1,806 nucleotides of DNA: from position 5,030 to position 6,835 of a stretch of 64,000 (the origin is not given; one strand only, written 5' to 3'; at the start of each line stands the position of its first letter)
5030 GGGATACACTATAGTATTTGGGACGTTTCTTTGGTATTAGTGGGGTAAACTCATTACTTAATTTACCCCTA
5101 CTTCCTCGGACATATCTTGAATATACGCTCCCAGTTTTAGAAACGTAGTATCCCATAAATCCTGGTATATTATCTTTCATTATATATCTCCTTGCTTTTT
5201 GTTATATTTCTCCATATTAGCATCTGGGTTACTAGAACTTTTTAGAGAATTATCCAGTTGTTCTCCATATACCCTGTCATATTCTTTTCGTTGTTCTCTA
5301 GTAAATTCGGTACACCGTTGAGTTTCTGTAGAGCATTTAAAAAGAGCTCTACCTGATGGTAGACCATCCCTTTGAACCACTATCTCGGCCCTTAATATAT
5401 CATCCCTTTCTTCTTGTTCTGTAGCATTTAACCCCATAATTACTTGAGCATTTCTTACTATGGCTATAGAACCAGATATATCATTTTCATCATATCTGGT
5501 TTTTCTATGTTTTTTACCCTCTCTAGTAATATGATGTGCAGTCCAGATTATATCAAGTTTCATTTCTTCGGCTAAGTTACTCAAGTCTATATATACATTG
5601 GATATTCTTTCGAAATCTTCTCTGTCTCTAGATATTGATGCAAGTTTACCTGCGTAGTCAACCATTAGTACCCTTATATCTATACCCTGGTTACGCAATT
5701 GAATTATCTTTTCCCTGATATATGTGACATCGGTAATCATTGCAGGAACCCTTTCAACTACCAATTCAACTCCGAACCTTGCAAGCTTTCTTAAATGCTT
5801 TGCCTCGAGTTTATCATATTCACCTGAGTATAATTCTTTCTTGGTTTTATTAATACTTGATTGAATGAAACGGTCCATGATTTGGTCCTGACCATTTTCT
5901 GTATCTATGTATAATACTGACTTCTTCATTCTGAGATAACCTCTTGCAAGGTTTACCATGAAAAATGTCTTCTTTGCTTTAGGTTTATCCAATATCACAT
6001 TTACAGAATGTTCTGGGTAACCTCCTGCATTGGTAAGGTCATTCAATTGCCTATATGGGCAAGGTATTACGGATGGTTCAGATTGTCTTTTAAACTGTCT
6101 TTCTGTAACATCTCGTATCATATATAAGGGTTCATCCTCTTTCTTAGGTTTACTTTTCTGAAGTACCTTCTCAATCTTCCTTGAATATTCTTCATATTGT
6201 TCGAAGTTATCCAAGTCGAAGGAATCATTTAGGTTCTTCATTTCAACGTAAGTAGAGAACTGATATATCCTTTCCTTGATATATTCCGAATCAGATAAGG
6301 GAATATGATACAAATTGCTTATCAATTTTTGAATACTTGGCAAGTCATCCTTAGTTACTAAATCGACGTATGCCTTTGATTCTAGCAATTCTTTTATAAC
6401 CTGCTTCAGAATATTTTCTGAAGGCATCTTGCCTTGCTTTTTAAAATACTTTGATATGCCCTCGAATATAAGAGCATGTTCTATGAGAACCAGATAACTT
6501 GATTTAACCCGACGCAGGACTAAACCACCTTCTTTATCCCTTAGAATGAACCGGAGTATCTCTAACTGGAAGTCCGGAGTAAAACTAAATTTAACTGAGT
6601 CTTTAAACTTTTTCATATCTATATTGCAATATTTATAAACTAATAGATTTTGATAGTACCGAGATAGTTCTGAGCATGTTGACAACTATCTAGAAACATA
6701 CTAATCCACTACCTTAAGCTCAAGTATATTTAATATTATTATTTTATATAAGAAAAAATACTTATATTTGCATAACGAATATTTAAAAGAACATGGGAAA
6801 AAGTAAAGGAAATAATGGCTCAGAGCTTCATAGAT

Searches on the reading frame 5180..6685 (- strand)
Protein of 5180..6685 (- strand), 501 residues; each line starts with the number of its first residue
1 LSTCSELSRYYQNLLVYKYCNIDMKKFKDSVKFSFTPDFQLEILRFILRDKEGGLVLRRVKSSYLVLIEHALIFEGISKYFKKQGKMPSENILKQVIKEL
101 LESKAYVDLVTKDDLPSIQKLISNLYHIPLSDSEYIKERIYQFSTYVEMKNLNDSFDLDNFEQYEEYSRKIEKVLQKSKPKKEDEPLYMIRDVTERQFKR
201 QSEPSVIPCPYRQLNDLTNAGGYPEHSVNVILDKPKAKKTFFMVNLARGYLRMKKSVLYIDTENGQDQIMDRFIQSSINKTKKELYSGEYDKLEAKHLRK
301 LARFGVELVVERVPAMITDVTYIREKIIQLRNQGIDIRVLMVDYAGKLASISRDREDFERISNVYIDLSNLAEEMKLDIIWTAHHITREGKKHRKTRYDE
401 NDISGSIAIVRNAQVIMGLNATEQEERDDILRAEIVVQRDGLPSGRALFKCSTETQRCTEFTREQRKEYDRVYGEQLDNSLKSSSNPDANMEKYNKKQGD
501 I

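Call 23: search_protein_families(library=pfam, max_evalue=0.001, proteins=[window:5180-6685:-])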
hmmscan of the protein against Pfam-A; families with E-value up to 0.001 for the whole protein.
window:5180-6685:- (501 aa): 3 families
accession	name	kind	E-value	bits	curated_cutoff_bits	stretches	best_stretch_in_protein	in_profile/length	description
PF03796.21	DnaB_C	-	1.9e-16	60.7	27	1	208-439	3-235/255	DnaB-like helicase C terminal domain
PF20307.4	divDNAB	-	7.9e-05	21.9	26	1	254-398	115-262/356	Divergent DnaB-like ATPase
PF13481.12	AAA_25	-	0.00099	19.2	27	0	197-386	4-190/195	AAA domain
